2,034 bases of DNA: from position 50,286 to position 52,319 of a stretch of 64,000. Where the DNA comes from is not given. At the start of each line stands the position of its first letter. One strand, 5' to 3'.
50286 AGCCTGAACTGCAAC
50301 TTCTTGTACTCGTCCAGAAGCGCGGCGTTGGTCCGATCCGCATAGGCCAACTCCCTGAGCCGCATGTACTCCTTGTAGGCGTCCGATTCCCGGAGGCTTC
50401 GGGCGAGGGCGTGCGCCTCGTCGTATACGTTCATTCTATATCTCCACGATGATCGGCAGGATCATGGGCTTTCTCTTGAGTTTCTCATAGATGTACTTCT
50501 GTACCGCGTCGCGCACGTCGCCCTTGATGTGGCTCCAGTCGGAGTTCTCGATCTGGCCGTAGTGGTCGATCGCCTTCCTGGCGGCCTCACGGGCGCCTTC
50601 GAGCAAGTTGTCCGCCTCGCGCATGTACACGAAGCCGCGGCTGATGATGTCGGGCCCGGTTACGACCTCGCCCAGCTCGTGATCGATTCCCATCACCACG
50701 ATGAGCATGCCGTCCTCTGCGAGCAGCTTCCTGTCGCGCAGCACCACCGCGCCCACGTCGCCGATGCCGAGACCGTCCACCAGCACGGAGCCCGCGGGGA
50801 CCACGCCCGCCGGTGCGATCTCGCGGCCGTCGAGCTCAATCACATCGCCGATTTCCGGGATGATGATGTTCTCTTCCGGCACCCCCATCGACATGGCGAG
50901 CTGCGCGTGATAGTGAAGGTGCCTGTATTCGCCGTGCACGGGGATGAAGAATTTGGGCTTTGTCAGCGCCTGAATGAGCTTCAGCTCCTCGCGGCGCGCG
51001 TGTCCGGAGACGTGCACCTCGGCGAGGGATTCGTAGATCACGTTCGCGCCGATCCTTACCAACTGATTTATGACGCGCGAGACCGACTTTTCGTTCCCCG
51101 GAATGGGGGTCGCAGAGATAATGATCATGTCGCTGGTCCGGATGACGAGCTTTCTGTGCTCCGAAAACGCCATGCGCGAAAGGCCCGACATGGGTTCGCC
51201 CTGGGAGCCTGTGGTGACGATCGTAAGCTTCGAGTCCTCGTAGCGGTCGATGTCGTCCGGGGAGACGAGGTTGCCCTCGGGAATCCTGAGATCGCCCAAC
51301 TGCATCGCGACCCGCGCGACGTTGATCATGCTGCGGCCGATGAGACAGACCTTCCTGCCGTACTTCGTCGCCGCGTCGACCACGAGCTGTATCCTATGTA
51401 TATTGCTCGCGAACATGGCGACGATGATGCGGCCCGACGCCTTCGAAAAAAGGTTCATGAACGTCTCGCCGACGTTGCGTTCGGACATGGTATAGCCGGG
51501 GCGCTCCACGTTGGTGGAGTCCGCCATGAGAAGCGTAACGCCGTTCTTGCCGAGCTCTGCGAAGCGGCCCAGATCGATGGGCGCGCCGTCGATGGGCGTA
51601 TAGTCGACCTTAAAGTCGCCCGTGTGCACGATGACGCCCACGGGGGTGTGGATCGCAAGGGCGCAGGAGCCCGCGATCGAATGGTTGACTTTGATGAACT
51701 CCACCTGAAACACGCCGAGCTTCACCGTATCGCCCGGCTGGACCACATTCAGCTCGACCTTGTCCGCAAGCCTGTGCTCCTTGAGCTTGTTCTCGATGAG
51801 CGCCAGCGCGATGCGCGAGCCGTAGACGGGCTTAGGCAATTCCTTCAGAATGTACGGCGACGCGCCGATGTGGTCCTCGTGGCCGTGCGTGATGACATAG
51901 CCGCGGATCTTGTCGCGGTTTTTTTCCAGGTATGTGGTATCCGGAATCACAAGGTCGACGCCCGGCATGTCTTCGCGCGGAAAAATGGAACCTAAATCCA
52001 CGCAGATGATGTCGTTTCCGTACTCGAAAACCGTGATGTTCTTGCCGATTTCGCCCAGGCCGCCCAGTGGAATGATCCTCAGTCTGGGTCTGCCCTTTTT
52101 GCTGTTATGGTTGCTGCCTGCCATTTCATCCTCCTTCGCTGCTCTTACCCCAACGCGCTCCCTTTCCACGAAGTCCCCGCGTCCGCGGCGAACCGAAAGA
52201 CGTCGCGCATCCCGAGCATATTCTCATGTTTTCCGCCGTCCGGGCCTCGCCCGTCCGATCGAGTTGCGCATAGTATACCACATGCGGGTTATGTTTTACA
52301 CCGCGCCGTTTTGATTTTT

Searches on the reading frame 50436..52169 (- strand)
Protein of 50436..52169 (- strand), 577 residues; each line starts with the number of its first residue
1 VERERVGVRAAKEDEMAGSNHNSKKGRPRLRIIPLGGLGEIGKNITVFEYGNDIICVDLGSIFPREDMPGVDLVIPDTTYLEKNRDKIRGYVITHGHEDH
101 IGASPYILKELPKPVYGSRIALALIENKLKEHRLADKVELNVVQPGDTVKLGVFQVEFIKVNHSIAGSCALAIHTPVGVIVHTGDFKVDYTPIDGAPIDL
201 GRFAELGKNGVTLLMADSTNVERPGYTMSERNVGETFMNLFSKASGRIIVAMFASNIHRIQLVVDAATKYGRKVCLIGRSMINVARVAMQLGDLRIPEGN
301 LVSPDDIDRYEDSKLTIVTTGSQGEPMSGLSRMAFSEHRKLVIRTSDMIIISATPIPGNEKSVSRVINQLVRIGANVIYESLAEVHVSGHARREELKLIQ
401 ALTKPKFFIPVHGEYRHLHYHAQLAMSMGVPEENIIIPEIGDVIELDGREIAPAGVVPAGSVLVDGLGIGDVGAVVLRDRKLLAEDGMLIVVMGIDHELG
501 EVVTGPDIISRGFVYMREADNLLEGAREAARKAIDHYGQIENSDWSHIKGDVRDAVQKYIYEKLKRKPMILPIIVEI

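Call 78: search_protein_families(library=pfam, proteins=[window:50436-52169:-], max_evalue=0.001)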
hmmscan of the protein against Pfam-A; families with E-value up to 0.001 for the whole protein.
window:50436-52169:- (577 aa): 5 families
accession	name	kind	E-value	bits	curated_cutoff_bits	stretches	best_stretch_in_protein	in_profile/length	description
PF22505.1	RNase_J_b_CASP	-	5.3e-49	165.6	27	1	246-370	2-126/126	Ribonuclease J, beta-CASP domain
PF17770.6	RNase_J_C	-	2.1e-34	119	23.8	1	476-577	1-102/102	Ribonuclease J C-terminal domain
PF07521.17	RMMBL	-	3.5e-09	36.9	21.6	1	384-436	10-61/63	Zn-dependent metallo-hydrolase RNA specificity domain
PF00753.33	Lactamase_B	-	5.3e-09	36.7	22.7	1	79-188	35-152/196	Metallo-beta-lactamase superfamily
PF12706.13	Lactamase_B_2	-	9.8e-07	29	27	1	83-187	26-144/200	Beta-lactamase superfamily domain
